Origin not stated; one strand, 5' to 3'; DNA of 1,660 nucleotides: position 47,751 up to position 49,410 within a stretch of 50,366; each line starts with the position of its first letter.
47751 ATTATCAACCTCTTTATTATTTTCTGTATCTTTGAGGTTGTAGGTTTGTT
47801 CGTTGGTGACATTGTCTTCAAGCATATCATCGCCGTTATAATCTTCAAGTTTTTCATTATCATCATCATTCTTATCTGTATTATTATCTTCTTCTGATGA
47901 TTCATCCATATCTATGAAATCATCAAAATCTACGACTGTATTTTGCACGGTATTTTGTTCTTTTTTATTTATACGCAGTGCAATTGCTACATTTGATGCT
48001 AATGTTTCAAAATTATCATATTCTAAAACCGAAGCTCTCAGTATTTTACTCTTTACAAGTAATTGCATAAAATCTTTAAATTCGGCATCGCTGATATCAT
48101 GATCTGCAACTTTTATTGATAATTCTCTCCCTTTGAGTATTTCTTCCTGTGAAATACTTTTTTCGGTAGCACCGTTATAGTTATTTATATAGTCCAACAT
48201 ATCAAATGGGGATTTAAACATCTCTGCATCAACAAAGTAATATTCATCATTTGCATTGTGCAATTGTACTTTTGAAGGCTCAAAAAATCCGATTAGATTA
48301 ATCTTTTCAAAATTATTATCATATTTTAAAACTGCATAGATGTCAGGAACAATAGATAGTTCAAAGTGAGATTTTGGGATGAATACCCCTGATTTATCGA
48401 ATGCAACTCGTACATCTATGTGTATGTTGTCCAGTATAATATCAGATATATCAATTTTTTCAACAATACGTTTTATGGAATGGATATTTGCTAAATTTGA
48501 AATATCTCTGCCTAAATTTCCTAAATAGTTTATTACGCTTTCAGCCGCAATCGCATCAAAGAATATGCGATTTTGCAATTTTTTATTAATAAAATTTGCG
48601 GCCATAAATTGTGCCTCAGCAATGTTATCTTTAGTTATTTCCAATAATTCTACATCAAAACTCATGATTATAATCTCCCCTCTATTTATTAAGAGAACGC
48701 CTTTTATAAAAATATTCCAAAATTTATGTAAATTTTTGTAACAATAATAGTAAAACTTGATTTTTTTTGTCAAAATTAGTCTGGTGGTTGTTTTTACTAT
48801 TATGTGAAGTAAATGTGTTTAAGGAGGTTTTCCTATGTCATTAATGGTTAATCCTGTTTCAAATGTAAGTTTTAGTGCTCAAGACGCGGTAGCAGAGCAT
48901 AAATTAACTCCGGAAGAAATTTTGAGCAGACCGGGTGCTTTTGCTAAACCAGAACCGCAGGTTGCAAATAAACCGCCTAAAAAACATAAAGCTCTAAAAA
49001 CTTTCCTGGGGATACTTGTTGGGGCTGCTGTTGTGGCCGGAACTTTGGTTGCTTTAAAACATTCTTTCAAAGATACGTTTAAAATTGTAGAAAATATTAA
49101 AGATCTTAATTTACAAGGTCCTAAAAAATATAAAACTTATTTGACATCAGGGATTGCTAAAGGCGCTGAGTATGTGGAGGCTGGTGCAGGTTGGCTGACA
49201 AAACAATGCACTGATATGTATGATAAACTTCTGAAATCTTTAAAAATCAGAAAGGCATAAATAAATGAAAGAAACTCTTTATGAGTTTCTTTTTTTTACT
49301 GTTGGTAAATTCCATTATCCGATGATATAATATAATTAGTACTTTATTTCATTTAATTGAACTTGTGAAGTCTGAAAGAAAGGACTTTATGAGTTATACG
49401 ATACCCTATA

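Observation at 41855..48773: Candidate signalling module: giant acidic membrane protein, insert-bearing sigma factor and zinc-ribbon STAND NTPase in one transcription unit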

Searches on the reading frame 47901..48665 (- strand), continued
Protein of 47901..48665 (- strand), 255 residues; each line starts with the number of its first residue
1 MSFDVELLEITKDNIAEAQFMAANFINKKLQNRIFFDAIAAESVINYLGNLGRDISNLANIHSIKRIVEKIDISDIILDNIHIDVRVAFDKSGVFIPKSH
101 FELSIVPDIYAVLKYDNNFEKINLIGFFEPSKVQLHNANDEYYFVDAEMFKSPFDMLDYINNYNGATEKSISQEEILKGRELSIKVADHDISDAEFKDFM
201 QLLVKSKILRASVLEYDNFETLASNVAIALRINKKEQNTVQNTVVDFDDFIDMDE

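Call 65: search_protein_families(library=pfam, alignment_id=A4, max_evalue=0.01)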
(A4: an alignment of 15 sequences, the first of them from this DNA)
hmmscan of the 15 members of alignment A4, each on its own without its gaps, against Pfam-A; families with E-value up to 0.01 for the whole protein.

A. member 1, seq(235 aa): 1 family
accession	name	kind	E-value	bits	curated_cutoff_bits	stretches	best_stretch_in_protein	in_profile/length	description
PF08852.17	DUF1822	-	5.1e-05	23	25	1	8-168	1-168/370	Protein of unknown function (DUF1822)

B. families by the number of members that match (of 15 scanned): 1 family
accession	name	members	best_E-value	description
PF08852.17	DUF1822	15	3.7e-11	Protein of unknown function (DUF1822)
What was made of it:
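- On DUF1822 (PF08852): All 15 family members match, best 3.7e-11 (call 65).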

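Call 76: search_solved_structures(query=A4, max_evalue=10, show_alignments=1)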
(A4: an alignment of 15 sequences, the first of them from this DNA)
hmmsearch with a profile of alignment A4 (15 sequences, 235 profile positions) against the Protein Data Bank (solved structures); distinct sequences matched with E-value up to 10: 3.
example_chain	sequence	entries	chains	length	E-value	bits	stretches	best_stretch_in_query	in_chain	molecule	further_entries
8bbj_C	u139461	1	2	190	0.062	15.9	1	146-192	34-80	Secretagogin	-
8bav_C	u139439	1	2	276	0.34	13.5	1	147-192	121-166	Secretagogin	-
8ban_C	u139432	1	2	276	0.64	12.6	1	146-192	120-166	Secretagogin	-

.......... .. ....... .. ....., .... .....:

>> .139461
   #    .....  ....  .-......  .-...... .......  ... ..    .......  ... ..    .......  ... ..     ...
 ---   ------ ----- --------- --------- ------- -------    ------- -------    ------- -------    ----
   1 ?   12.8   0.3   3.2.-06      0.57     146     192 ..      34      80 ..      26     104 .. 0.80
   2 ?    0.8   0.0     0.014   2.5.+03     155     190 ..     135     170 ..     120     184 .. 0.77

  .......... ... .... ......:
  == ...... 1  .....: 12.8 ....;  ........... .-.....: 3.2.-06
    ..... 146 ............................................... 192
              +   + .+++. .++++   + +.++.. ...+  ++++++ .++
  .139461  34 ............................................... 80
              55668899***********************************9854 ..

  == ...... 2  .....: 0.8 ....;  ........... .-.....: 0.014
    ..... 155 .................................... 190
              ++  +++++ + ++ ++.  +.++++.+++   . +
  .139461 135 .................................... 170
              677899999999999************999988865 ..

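Call 77: search_protein_families(library=phrogs, alignment_id=A4, max_evalue=0.1)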
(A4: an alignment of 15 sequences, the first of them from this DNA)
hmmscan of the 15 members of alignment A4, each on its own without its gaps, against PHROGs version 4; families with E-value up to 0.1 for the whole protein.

A. member 1, seq(235 aa): 0 families

B. families by the number of members that match (of 15 scanned): 15 families
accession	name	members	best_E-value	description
phrog_3334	-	1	0.00093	-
phrog_8573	-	1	0.019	-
phrog_9385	-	1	0.021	Rz-like spanin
phrog_35649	-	1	0.03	-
phrog_3604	-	1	0.031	-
phrog_1669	-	1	0.033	-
phrog_15728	-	1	0.039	-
phrog_37915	-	1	0.049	-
phrog_37387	-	1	0.05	-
phrog_19789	-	1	0.063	-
phrog_16497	-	1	0.067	excisionase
phrog_5928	-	1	0.069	-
phrog_1666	-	1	0.078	-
phrog_713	-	1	0.088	DNA replication initiation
phrog_17798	-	1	0.098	-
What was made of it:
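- On PD-(D/E)xK nuclease fold (for the N-domain): No sequence-level hit was found (calls 76, 77).
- Tried and rejected: PHROGs gave nothing consistent (call 77).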

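Call 84: find_related_loci(query=A4, collection=viral_contigs, flank=8000)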
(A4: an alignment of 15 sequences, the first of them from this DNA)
Query A4 (235 aa) in viral_contigs; peptide patterns used: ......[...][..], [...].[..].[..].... (x = any residue, [..] = any of these).
56 stretches matched a pattern, but none encodes a relative of the query by tblastn (E <= 1e-3).
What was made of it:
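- There are no relatives in IMG/VR (call 84).
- Tried and rejected: IMG/VR scan: no relatives (call 84).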

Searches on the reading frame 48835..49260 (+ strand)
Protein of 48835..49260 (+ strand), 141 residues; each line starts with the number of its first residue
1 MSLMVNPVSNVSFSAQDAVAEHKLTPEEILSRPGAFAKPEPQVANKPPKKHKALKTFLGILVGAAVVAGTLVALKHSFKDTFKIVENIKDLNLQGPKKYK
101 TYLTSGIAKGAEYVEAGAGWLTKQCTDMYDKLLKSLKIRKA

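Call 3: search_protein_families(library=pfam, proteins=[window:48835-49260:+], max_evalue=1)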
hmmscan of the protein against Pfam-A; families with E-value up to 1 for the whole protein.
window:48835-49260:+ (141 aa): 0 families

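Call 4: search_protein_families(library=ncbifam, proteins=[window:48835-49260:+], max_evalue=1)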
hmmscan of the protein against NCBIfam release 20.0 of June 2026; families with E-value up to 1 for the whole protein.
window:48835-49260:+ (141 aa): 0 families
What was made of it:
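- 48835..49260 (+): Divergently transcribed small single-pass membrane protein (141 aa). It has the N-terminal motif VSFR..(D/N)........, a KKH/KKKS basic patch, a TM helix and an amphipathic tail. No Pfam family. Probable fourth member of the conserved unit. No Pfam or NCBIfam hit (calls 3, 4).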
